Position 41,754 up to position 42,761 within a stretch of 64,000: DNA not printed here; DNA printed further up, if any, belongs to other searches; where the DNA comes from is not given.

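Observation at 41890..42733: Unrecognised 236-aa gene between yaeI and yaeH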

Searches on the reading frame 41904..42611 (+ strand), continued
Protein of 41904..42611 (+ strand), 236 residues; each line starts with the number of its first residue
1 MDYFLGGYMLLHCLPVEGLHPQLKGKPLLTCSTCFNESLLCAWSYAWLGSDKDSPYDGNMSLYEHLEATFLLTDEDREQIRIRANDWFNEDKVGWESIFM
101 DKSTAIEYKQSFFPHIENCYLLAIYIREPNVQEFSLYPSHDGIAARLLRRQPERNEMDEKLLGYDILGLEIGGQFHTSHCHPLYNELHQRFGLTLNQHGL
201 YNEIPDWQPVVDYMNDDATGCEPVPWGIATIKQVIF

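Call 41: find_related_loci(query=A1, collection=genome_contigs, flank=8000)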
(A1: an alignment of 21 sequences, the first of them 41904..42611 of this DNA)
Query A1 (236 aa) in genome_contigs; peptide patterns used: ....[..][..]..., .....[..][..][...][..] (x = any residue, [..] = any of these).
91 stretches matched a pattern; 47 encode a relative of the query (tblastn E <= 1e-3); 47 distinct loci.
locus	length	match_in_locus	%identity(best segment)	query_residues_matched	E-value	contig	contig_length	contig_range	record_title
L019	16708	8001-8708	94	1-236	2e-155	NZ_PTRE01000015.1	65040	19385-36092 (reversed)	Escherichia sp. MOD1-EC7003 MOD1-EC7003_15_length_65041_cov_120, whole genome shotgun sequence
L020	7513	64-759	39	1-234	4e-52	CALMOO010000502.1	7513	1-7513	MAG TPA_asm: uncultured Hymenobacter sp. isolate SRR12240183_bin.2_CONCOCT_v1.1_MAG genome assembly, contig: NODE_1878_l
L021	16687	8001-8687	40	1-234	1e-50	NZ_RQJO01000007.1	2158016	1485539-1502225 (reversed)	Larkinella rosea strain KCTC52004 NODE_1_length_2158016_cov_33.509823, whole genome shotgun sequence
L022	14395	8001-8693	37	1-234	6e-50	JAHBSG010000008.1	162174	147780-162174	MAG: Acidobacteria bacterium isolate ACE_ACI2 ACI2_8, whole genome shotgun sequence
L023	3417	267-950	36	4-234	9e-49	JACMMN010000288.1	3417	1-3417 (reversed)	MAG: Pyrinomonadaceae bacterium isolate ES-bin-94 ES-bin-94-contig-k141_8160347, whole genome shotgun sequence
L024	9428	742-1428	39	1-234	3e-48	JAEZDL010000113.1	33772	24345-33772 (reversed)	MAG: Bacteroidetes bacterium isolate OH_CBrB_290 k127_1787344, whole genome shotgun sequence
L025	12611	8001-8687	36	3-234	3e-47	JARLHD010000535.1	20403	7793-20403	MAG: Ignavibacteriaceae bacterium isolate MAG_CO62 MetaCoAG_Bin_62_Oxic_k141_2430749, whole genome shotgun sequence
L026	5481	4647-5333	33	1-234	6e-47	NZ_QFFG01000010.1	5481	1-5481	Polaribacter aquimarinus strain ZY113 contig10, whole genome shotgun sequence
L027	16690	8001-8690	36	1-236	6e-47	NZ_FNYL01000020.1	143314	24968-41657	Dyadobacter sp. SG02, whole genome shotgun sequence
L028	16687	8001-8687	33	1-234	5e-47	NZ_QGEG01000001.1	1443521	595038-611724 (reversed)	Flagellimonas aquimarina strain ECD12 contig1, whole genome shotgun sequence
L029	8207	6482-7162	39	3-234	2e-46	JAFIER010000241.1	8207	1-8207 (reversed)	MAG: Bernardetiaceae bacterium isolate coassembly_bin.30 k141_111865, whole genome shotgun sequence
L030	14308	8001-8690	34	1-233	4e-46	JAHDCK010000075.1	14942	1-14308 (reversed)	MAG: Saprospiraceae bacterium isolate MAG-132 RZ_11438, whole genome shotgun sequence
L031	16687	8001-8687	34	1-234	2e-45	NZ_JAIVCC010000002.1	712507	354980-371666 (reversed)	Salinimicrobium sediminilitoris strain ASW11-47 NODE_2_length_712507_cov_102.251183, whole genome shotgun sequence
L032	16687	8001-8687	38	1-234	3e-45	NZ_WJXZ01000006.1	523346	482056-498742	Larkinella terrae strain KCTC 52001 kctcs2001_6, whole genome shotgun sequence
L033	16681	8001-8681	37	3-234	2e-44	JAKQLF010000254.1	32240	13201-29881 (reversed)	MAG: Bacteroidota bacterium isolate USDV_maxbin.163 k141_934233, whole genome shotgun sequence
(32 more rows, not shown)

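Call 43: profile_search(alignment_id=A3)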
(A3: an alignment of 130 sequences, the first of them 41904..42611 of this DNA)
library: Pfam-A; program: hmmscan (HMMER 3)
A. the first sequence (236 residues): domains with independent E <= 10: 1; with E <= 0.001: 0
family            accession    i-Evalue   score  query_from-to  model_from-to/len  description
PPO1_DWL          PF12142.13      0.059    13.5      64-95          6-37/52  Polyphenol oxidase middle domain
B. every sequence of the alignment scanned on its own (130 sequences): families by number of members that match
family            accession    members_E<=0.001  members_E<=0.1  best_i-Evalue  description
DUF952            PF06108.18                 0               1        1.4e-03  Protein of unknown function (DUF952)
TriTu             PF24689.1                  0               1        5.4e-03  Immunity protein TriTu
DUF6642           PF20347.3                  0               1        1.7e-02  Family of unknown function (DUF6642)
DUF2459           PF09601.15                 0               1        2.2e-02  Protein of unknown function (DUF2459)
IMP2_N            PF18590.6                  0               1        2.6e-02  Immune Mapped Protein 2 (IMP2) N-terminal domain
DUF1173           PF06666.16                 0               1        2.7e-02  Protein of unknown function (DUF1173)
MRP-S27           PF10037.15                 0               1        3.2e-02  Mitochondrial 28S ribosomal protein S27
Sec66             PF09802.14                 0               1        3.5e-02  Preprotein translocase subunit Sec66
DMP19             PF14300.12                 0               1        5.8e-02  DMP19-like protein
PPO1_DWL          PF12142.13                 0               1        5.9e-02  Polyphenol oxidase middle domain
ACP_SdgA_C        PF23297.2                  0               1        7.2e-02  Highly reducing polyketide synthase sdgA, C-terminal ACP domain
Zn_ribbon_GRF     PF06839.17                 0               1        9.2e-02  GRF zinc finger
ArgoMid           PF16487.10                 0               1        9.6e-02  Mid domain of argonaute
zf-DNL            PF05180.17                 0               1        9.8e-02  DNL zinc finger
wHTH-Calcineurin_ PF24408.1                  0               1        1.0e-01  wHTH-Calcineurin_assc

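Call 65: profile_search(alignment_id=A4)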
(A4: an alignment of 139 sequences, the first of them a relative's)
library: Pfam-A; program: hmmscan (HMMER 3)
A. the first sequence (130 residues): domains with independent E <= 10: 0; with E <= 0.001: 0
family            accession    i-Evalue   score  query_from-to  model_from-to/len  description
(no Pfam family matches the first sequence, even at E <= 10)
B. every sequence of the alignment scanned on its own (139 sequences): families by number of members that match
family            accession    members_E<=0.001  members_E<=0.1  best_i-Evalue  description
Acetyltransf_1    PF00583.31                 5               5        6.6e-20  Acetyltransferase (GNAT) family
HTH_18            PF12833.13                 4               4        7.9e-21  Helix-turn-helix domain
HTH_AraC          PF00165.29                 3               4        6.1e-10  Bacterial regulatory helix-turn-helix proteins, AraC family
Beta-lactamase    PF00144.29                 3               3        1.0e-23  Beta-lactamase
Acetyltransf_7    PF13508.13                 2               4        1.2e-13  Acetyltransferase (GNAT) domain
HTH_3             PF01381.28                 2               3        1.9e-11  Helix-turn-helix
GntP_permease     PF02447.22                 2               2       4.8e-148  GntP family permease
McrBC             PF10117.15                 2               2        7.2e-82  McrBC 5-methylcytosine restriction system component
adh_short_C2      PF13561.12                 2               2        5.6e-54  Enoyl-(Acyl carrier protein) reductase
tRNA-synt_2b      PF00587.30                 2               2        9.3e-47  tRNA synthetase class II core domain (G, H, P, S and T)
adh_short         PF00106.31                 2               2        2.1e-45  short chain dehydrogenase
Acetyltransf_3    PF13302.13                 2               2        1.6e-30  Acetyltransferase (GNAT) domain
LytTR             PF04397.21                 2               2        1.0e-18  LytTr DNA-binding domain
Response_reg      PF00072.30                 2               2        1.0e-17  Response regulator receiver domain
KR                PF08659.16                 2               2        2.7e-14  KR domain
CitMHS            PF03600.22                 2               2        1.1e-13  Citrate transporter
HTH_17            PF12728.13                 2               2        1.7e-13  Helix-turn-helix domain
Acetyltransf_10   PF13673.13                 2               2        6.1e-11  Acetyltransferase (GNAT) domain
Epimerase         PF01370.27                 2               2        1.1e-06  NAD dependent epimerase/dehydratase family
MMR_HSR1          PF01926.29                 2               2        6.3e-04  50S ribosome-binding GTPase

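Call 66: find_homologous_proteins(query=A3, max_evalue=0.00001)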
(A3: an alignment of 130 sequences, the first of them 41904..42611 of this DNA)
Query A3 (130 sequences) (236 aa, profile of the alignment): 32 proteins with E <= 0.00001 among 2327 candidates.
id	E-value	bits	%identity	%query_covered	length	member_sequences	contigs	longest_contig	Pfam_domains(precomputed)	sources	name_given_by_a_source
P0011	3.3e-84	300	36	99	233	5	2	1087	-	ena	-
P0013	6.7e-84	299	38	98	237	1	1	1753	-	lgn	-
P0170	7.9e-83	295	35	98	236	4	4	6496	-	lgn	-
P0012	1.6e-82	294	39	99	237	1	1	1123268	-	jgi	jgi:hypothetical protein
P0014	4.7e-82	293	35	99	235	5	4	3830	-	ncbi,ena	-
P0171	4.9e-77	276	34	99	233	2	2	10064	-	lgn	-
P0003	3.0e-76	274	60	100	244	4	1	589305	-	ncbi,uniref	ncbi:hypothetical protein [Pseudocitrobacter cyperus]|uniref:Uncharacterized protein n=1 Tax=Pseudoc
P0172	1.6e-75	272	46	99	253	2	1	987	-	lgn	-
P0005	5.1e-74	267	58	100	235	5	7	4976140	-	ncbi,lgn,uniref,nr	ncbi:hypothetical protein [Escherichia albertii]|uniref:hypothetical protein n=1 Tax=Escherichia alb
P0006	1.6e-73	265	60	100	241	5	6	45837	-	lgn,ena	-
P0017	5.8e-73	263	36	98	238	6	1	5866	-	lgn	-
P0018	3.8e-72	260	35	98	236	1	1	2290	-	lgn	-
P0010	5.7e-72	260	57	100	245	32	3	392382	-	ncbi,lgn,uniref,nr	ncbi:hypothetical protein SAMN04487773_2666 [Enterobacter sp. kpr-6]|uniref:hypothetical protein n=1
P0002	1.1e-71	259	61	100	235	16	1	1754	-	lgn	-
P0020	5.2e-71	257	33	98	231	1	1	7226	-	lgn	-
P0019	9.1e-71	256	34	98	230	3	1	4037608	-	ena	-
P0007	3.5e-69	251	56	100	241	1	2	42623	-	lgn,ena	-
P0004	7.5e-68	246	58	100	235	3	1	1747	-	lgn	-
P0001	1.3e-67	246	99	100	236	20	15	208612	-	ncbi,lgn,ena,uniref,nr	ncbi:hypothetical protein U4Z66_13885 [Escherichia coli]|uniref:hypothetical protein n=1 Tax=Escheri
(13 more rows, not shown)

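Call 67: list_cluster_members(proteins=[window:41904-42611:+, P0001, P0005, P0006, P0010])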
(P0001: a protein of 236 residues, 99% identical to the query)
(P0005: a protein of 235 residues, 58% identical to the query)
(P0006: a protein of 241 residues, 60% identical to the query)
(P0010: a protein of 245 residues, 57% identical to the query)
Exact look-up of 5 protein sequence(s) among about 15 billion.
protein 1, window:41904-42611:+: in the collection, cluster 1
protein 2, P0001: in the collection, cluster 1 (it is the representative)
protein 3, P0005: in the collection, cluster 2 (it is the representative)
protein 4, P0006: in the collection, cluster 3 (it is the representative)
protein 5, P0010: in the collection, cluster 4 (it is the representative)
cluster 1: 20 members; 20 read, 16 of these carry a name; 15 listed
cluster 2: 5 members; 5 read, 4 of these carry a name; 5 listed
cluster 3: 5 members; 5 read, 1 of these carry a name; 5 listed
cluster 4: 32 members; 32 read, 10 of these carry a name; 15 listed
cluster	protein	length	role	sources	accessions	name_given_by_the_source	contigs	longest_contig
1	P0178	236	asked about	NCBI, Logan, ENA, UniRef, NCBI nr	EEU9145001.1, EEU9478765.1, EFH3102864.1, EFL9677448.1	hypothetical protein ACRRCN_000038 [Escherichia coli] | hypothetical protein n=1 Tax=Escherichia coli TaxID=562 RepID=UPI0012FF8C22 | hypothetical protein [Escherichia coli]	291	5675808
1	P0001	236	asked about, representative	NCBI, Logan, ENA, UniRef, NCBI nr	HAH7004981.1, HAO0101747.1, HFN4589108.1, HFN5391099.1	hypothetical protein U4Z66_13885 [Escherichia coli] | hypothetical protein n=1 Tax=Escherichia coli TaxID=562 RepID=UPI0017CEC889 | hypothetical protein [Escherichia coli]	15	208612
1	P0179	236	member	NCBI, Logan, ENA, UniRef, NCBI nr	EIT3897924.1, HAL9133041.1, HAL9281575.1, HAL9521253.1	TPA: hypothetical protein H7V20_000038 [Escherichia coli] | hypothetical protein n=1 Tax=Escherichia coli TaxID=562 RepID=UPI0019870C60 | hypothetical protein [Escherichia coli]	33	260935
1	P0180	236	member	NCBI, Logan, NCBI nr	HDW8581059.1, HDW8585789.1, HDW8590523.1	TPA: hypothetical protein RM991_004100 [Escherichia coli] | hypothetical protein [Escherichia coli]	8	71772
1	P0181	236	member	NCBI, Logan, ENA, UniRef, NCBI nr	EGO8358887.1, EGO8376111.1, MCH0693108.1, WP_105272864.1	hypothetical protein EYW98_05110 [Escherichia coli] | hypothetical protein n=1 Tax=Escherichia sp. MOD1-EC7003 TaxID=2093900 RepID=UPI000CF755EE | hypothetical protein [Escherichia sp. MOD1-EC7003]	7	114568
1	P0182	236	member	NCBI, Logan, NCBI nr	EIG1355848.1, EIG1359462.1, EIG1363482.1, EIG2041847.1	hypothetical protein NK739_001121 [Escherichia coli] | hypothetical protein [Escherichia coli]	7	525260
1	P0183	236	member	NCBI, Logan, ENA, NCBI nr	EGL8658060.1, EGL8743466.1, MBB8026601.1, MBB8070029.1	hypothetical protein HEL23_012440 [Escherichia coli] | hypothetical protein [Escherichia coli]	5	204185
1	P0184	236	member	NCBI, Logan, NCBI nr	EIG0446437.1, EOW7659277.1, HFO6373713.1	TPA: hypothetical protein ACHKQP_000012 [Escherichia coli] | hypothetical protein [Escherichia coli]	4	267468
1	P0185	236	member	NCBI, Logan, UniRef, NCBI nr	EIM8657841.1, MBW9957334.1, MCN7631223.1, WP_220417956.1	hypothetical protein MLL17_03570 [Escherichia coli] | hypothetical protein n=1 Tax=Escherichia coli TaxID=562 RepID=UPI001C6FF30B | hypothetical protein [Escherichia coli]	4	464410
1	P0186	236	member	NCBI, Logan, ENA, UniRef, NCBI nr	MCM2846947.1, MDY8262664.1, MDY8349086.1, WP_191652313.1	hypothetical protein UYN94_04815 [Escherichia coli] | hypothetical protein n=1 Tax=Escherichia coli TaxID=562 RepID=UPI001998A7E5 | hypothetical protein [Escherichia coli]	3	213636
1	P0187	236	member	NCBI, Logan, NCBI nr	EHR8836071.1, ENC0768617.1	hypothetical protein ABJ851_000167 [Shigella flexneri] | hypothetical protein [Escherichia coli]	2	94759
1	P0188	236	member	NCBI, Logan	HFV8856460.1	TPA: hypothetical protein ACIAEC_000280 [Escherichia coli]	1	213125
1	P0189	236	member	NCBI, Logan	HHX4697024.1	TPA: hypothetical protein ACQ744_000588 [Escherichia coli]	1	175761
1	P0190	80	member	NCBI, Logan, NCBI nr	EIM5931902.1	hypothetical protein LNR06_000900 [Escherichia coli] | hypothetical protein [Escherichia coli]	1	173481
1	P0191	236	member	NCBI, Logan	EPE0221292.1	hypothetical protein ACSFS0_000553 [Escherichia coli]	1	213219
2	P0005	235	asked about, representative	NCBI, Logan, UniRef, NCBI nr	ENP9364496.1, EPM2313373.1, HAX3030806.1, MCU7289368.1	hypothetical protein [Escherichia albertii] | hypothetical protein n=1 Tax=Escherichia albertii TaxID=208962 RepID=UPI0021D5055F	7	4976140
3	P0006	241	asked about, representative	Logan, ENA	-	-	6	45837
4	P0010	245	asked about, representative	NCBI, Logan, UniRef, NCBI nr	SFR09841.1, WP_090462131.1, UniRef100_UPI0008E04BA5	hypothetical protein SAMN04487773_2666 [Enterobacter sp. kpr-6] | hypothetical protein n=1 Tax=Enterobacter sp. kpr-6 TaxID=1761782 RepID=UPI0008E04BA5 | hypothetical protein [Enterobacter sp. kpr-6]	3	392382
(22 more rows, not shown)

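Call 77: find_encoding_contigs(protein=P0002, flank=3000, max_places=3)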
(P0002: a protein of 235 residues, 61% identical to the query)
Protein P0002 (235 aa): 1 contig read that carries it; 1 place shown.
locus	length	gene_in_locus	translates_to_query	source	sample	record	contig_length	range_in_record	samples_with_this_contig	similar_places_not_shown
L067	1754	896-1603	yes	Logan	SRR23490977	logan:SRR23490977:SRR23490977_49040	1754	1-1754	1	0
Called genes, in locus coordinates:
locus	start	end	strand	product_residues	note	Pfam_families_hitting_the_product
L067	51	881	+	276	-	PF00149:Metallophos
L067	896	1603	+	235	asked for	-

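Call 78: find_encoding_contigs(protein=P0004, flank=3000, max_places=3)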
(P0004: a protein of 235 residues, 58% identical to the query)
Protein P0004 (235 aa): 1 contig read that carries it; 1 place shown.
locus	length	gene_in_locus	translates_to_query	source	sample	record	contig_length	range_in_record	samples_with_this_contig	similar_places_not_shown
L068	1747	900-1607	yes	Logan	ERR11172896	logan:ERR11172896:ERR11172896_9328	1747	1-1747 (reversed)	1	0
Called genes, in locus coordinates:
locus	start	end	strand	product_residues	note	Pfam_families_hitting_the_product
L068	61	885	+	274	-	PF00149:Metallophos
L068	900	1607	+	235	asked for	-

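Call 79: find_encoding_contigs(protein=P0007, flank=4000, max_places=2)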
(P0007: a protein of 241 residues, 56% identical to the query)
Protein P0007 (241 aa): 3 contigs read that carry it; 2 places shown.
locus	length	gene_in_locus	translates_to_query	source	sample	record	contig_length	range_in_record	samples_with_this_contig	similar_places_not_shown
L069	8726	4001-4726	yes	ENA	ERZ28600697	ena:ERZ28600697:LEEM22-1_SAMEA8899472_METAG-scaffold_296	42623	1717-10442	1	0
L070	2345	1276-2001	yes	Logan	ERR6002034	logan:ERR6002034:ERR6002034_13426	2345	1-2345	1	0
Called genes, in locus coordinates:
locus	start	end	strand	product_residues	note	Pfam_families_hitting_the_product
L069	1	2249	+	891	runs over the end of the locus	PF01909:NTP_transf_2 (weak), PF08335:GlnD_UR_UTase, PF27444:GlnD_3rd, PF01966:HD, PF27446:GlnD_5th, PF01842:ACT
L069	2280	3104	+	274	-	PF14805:THDPS_N_2, PF25084:LbH_EIF2B (faint), PF00132:Hexapep, PF14602:Hexapep_2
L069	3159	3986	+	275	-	PF00149:Metallophos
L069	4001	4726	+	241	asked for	-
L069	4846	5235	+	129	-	PF11944:DUF3461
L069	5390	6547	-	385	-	PF05651:Diacid_rec, PF17853:GGDEF_2, PF13556:HTH_30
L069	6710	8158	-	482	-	PF00089:Trypsin, PF13365:Trypsin_2, PF00595:PDZ, PF13180:PDZ_2, PF17820:PDZ_6, PF00595:PDZ, PF13180:PDZ_2, PF17820:PDZ_6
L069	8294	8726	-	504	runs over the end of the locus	PF01966:HD, PF13286:HD_assoc (faint)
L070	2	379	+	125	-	?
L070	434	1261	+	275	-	PF00149:Metallophos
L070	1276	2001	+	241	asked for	-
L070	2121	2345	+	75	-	?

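Call 89: find_encoding_contigs(protein=P0136, flank=5000, max_places=4)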
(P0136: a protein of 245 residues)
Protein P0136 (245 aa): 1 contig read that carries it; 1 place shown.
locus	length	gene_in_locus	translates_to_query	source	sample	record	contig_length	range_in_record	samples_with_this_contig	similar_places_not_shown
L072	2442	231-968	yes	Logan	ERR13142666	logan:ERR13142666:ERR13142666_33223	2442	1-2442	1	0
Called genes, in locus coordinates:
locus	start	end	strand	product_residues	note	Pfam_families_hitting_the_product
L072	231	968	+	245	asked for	-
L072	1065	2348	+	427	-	PF03747:ADP_ribosyl_GH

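Call 90: find_encoding_contigs(protein=P0154, flank=5000, max_places=4)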
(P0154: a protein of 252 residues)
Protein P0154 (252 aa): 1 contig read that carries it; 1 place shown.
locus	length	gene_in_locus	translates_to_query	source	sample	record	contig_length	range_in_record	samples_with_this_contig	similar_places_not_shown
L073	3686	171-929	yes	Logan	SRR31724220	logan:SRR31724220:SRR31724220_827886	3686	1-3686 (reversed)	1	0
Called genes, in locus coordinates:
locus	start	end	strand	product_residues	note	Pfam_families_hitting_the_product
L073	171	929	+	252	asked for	-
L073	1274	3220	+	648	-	PF02985:HEAT (faint), PF13646:HEAT_2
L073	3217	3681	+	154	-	-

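Call 91: find_encoding_contigs(protein=P0078, flank=5000, max_places=4)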
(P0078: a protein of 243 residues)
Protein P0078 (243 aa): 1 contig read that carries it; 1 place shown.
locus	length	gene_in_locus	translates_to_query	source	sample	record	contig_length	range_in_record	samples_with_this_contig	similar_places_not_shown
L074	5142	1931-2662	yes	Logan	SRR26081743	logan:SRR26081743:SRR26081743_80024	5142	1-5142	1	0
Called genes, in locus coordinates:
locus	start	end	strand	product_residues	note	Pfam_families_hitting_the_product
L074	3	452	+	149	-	?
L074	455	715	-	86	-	-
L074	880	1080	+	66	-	-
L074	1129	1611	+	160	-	PF14588:YjgF_endoribonc, PF01042:Ribonuc_L-PSP (weak)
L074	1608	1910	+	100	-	-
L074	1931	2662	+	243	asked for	-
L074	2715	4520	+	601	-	PF00512:HisKA, PF02518:HATPase_c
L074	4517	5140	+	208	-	?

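Call 92: search_protein_families(proteins=[P0078, P0085, P0093, P0100, P0110, P0120, P0125, P0136, P0142, P0157], library=ncbifam, max_evalue=0.1)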
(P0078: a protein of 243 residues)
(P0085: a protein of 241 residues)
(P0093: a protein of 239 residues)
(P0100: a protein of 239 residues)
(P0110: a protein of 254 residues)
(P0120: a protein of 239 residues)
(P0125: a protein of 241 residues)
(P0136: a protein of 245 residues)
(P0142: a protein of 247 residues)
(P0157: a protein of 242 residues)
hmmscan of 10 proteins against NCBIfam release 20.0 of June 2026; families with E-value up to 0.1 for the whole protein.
P0078 (243 aa): 1 family
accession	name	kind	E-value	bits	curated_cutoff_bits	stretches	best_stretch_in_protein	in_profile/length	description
NF006182.0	PRK08316.1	subfamily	0.091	11.2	663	0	69-125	249-305/523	fatty acyl-CoA synthetase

P0085 (241 aa): 1 family
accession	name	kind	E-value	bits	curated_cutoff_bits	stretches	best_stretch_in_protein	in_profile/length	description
NF041499.3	MobP3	subfamily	0.0081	15.8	150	1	38-55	145-162/315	MobP3 family relaxase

P0093 (239 aa): 0 families

P0100 (239 aa): 0 families

P0110 (254 aa): 0 families

P0120 (239 aa): 0 families

P0125 (241 aa): 0 families

P0136 (245 aa): 0 families

P0142 (247 aa): 0 families

P0157 (242 aa): 0 families
